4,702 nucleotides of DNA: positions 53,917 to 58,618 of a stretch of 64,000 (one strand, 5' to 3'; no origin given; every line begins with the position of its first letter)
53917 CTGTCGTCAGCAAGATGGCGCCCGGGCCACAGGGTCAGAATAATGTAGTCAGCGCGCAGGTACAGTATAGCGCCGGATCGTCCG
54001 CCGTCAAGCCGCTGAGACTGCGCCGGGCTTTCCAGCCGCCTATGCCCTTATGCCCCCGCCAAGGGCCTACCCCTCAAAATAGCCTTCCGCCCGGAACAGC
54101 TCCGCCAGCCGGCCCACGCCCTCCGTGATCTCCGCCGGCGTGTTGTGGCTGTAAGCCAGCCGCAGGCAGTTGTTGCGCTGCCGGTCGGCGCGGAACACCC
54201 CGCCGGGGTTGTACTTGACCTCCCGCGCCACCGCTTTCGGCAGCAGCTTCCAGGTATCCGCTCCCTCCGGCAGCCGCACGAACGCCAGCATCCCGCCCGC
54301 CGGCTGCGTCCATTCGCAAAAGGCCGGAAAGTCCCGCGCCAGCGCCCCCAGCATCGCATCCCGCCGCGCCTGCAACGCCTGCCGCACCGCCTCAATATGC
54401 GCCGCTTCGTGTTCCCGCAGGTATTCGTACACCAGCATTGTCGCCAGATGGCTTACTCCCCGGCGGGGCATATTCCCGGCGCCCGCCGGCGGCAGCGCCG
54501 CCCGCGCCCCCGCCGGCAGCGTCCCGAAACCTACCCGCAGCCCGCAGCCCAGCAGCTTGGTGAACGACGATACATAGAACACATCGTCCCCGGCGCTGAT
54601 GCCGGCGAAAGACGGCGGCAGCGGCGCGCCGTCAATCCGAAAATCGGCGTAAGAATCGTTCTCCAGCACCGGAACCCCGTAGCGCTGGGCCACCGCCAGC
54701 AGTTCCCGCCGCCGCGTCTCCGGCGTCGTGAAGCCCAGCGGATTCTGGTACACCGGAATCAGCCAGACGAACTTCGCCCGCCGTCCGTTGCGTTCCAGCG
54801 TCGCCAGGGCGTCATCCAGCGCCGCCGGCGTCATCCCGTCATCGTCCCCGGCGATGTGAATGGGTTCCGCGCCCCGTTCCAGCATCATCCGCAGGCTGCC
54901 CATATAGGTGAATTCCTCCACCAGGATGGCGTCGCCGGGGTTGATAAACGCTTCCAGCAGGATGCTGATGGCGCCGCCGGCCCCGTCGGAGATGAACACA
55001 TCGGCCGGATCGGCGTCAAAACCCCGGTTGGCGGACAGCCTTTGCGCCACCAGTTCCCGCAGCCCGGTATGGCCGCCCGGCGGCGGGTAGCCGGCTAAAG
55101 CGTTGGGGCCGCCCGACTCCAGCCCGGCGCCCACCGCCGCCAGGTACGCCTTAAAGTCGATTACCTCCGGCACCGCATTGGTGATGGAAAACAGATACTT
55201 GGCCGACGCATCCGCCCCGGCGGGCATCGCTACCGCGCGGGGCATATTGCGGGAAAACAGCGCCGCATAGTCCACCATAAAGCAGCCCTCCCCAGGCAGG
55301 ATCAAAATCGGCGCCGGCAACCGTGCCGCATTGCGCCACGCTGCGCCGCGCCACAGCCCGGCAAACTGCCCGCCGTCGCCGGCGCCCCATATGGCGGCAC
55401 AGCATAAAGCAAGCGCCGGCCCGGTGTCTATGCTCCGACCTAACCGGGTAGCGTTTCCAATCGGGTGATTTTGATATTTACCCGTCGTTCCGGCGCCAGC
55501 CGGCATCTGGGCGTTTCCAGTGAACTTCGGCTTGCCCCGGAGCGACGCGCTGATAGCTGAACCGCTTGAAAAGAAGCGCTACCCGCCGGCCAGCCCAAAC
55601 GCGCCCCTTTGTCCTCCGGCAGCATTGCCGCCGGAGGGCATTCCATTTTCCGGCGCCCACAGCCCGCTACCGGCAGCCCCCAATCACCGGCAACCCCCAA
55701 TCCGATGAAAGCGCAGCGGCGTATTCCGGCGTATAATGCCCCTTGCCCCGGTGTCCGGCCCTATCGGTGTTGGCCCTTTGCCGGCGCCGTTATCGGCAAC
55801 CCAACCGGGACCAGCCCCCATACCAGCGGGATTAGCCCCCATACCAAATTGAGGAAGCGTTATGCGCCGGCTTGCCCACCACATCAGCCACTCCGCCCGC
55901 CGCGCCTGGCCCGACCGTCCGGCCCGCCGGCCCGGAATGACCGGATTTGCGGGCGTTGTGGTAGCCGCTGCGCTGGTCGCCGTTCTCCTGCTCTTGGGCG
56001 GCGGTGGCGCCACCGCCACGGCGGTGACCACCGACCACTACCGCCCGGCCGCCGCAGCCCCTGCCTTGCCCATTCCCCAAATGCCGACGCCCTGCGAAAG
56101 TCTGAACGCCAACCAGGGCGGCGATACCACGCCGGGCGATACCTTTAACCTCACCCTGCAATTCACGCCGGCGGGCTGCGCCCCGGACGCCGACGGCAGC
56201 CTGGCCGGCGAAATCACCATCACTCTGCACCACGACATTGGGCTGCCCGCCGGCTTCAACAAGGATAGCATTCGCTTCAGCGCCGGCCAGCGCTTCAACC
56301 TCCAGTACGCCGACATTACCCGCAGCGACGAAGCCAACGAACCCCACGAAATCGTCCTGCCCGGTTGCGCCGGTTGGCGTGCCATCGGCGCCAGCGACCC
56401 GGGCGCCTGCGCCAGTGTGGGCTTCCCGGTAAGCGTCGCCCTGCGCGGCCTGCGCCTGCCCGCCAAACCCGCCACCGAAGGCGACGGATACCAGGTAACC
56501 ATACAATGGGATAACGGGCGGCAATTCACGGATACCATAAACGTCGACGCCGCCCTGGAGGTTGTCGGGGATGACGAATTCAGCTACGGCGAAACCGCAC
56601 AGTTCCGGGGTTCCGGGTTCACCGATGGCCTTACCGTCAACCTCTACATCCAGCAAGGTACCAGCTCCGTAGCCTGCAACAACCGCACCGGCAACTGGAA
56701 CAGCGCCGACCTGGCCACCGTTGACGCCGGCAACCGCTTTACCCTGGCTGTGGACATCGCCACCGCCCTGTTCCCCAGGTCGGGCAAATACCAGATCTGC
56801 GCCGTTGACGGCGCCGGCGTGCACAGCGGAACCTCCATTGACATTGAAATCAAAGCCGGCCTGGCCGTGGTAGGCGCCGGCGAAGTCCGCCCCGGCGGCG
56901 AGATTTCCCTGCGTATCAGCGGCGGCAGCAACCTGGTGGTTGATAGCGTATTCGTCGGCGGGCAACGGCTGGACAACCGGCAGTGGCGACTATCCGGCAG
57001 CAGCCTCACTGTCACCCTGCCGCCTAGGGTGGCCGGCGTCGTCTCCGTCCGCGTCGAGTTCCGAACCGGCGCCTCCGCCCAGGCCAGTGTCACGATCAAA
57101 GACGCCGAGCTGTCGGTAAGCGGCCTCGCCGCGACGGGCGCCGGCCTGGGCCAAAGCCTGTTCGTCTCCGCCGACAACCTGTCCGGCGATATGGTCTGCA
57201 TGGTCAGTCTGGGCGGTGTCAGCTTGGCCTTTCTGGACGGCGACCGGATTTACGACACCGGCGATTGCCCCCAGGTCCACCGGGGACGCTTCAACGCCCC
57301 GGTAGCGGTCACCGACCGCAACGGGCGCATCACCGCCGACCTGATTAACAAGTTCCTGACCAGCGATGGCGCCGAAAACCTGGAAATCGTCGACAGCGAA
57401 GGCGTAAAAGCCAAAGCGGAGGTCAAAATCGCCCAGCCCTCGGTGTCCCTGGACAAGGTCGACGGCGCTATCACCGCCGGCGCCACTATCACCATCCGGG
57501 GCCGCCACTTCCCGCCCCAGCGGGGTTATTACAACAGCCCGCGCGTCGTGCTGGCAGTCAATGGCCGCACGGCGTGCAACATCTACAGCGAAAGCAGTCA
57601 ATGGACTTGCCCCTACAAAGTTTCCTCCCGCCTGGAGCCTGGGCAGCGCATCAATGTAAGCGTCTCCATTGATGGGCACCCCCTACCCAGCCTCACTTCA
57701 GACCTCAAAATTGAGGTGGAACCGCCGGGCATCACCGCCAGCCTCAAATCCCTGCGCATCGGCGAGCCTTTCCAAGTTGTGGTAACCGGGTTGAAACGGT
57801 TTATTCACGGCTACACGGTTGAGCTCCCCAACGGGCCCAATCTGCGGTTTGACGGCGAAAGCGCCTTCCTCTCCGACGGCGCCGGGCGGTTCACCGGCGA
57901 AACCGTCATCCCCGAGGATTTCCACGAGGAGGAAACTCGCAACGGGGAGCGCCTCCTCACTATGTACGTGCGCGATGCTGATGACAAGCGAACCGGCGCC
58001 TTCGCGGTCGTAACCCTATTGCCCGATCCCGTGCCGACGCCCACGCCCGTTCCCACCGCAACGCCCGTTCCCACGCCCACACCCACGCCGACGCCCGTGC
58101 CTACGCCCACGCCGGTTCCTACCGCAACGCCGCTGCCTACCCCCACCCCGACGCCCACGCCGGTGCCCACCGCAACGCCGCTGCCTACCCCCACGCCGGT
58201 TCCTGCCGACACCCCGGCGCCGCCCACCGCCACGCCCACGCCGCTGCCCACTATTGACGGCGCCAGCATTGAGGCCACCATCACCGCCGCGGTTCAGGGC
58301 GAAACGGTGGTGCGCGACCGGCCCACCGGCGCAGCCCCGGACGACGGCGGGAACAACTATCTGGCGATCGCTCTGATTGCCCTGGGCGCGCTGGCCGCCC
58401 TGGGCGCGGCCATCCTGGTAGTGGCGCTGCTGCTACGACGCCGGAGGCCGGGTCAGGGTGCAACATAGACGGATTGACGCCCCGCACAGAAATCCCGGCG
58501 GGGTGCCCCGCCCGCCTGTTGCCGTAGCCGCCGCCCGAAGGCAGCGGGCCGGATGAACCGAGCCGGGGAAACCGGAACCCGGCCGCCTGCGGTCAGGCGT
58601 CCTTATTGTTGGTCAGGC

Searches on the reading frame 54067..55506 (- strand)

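Call 58: search_protein_families(library=pfam, proteins=[window:54067-55506:-], max_evalue=0.001)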
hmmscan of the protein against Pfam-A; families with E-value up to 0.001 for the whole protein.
window:54067-55506:- (479 aa): 1 family
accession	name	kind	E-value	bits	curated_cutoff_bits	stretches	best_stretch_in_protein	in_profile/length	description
PF00155.27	Aminotran_1_2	-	3.3e-29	102.7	19.7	1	132-467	30-361/361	Aminotransferase class I and II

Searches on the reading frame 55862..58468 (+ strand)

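Call 58: search_protein_families(library=pfam, proteins=[window:55862-58468:+], max_evalue=0.001)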
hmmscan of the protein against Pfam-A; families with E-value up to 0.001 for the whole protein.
window:55862-58468:+ (868 aa): 1 family
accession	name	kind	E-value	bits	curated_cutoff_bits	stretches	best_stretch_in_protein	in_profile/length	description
PF01833.30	TIG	-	4.3e-08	33.5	20.9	1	535-605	11-72/84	IPT/TIG domain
